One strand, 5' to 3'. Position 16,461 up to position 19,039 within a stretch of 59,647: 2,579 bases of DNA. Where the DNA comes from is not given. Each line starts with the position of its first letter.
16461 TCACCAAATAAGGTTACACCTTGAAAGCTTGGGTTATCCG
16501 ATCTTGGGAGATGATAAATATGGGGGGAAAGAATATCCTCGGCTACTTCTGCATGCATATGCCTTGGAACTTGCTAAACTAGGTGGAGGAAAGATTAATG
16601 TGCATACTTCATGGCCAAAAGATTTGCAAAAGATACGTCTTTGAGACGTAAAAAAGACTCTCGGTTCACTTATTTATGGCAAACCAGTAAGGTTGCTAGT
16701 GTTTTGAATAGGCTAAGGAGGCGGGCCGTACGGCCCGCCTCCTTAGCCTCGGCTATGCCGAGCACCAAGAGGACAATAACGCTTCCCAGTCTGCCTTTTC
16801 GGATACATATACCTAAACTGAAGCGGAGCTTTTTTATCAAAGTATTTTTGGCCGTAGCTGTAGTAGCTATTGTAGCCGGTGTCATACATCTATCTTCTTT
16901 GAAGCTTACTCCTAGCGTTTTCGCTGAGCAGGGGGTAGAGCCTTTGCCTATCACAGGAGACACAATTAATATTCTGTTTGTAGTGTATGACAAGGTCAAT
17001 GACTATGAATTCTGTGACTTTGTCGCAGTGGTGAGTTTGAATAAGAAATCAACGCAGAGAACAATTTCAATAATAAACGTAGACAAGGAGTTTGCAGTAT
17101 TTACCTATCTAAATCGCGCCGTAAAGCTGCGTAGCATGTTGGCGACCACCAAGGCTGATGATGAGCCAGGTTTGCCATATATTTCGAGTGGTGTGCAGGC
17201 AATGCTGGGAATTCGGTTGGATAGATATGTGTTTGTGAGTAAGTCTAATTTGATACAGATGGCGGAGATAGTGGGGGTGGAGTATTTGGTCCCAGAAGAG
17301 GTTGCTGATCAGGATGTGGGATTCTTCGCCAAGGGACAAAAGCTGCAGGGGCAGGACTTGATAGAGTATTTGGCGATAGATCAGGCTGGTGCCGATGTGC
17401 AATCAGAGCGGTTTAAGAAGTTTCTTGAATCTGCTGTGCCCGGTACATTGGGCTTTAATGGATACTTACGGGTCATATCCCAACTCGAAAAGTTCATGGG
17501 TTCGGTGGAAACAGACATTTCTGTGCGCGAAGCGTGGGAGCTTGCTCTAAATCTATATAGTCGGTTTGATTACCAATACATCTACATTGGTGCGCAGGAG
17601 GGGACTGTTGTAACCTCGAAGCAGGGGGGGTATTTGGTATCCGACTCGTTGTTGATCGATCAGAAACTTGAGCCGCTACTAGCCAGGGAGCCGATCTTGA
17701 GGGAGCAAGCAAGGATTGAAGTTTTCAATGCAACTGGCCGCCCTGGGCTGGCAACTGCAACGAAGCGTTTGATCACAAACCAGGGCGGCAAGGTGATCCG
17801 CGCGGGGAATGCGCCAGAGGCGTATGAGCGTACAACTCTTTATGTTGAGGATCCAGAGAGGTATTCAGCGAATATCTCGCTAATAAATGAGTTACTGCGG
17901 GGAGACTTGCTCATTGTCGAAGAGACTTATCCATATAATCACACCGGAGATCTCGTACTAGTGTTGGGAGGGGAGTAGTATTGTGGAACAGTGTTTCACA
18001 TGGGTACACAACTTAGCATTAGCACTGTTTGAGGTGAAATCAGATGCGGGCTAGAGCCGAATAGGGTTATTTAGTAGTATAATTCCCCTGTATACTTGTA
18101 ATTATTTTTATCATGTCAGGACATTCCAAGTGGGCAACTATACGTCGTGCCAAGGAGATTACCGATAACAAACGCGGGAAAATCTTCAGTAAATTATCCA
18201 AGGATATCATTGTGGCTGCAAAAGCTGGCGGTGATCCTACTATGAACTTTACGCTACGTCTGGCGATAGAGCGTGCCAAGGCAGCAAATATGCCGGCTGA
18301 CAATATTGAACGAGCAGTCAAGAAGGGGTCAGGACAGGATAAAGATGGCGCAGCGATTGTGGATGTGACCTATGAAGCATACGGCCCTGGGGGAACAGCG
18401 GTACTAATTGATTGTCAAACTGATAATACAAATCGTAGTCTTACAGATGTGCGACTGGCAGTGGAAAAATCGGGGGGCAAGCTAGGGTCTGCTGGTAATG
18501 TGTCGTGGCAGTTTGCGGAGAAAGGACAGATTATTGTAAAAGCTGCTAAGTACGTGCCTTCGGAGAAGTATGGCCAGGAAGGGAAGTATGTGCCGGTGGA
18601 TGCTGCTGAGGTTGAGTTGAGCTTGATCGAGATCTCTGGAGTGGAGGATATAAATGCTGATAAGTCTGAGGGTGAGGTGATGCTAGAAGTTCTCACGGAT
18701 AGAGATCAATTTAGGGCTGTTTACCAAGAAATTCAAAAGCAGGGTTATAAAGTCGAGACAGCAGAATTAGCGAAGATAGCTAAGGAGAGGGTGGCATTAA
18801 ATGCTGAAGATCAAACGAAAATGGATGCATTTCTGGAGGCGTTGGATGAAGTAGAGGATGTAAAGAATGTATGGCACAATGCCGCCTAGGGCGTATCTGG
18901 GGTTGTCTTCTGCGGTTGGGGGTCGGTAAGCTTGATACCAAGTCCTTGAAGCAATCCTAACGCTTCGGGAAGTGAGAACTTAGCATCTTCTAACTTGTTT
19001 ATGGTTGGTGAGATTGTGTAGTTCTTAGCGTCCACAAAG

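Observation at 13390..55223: Strongly over-represented palindrome (core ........, consensus about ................), always embedded in one reading frame of unrelated genes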

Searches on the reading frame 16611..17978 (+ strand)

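Call 31: search_protein_families(library=pfam, proteins=[window:16611-17978:+], max_evalue=0.00001)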
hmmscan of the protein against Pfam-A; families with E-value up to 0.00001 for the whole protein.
window:16611-17978:+ (455 aa): 1 family
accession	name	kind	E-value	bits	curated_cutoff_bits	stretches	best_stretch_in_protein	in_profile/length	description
PF13399.11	LytR_C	-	3.6e-09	37.9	22.2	1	366-453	1-83/86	LytR cell envelope-related transcriptional attenuator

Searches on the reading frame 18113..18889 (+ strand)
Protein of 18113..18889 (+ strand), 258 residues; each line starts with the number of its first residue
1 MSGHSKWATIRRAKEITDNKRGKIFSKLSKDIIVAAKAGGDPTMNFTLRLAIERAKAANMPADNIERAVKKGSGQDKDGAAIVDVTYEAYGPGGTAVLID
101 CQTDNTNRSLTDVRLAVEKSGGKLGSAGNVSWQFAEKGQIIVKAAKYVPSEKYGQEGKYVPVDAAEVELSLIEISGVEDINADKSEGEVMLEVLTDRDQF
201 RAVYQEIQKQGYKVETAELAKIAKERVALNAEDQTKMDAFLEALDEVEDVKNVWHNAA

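Call 31: search_protein_families(library=pfam, proteins=[window:18113-18889:+], max_evalue=0.00001)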
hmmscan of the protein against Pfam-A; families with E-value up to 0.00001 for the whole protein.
window:18113-18889:+ (258 aa): 2 families
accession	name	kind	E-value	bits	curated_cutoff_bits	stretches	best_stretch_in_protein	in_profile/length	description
PF01709.26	Transcrip_reg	-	3.4e-43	147.6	27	1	84-257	3-160/160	TACO1/YebC second and third domain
PF20772.2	TACO1_YebC_N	-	3.1e-30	104.9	36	1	5-75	1-73/73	TACO1/YebC protein N-terminal domain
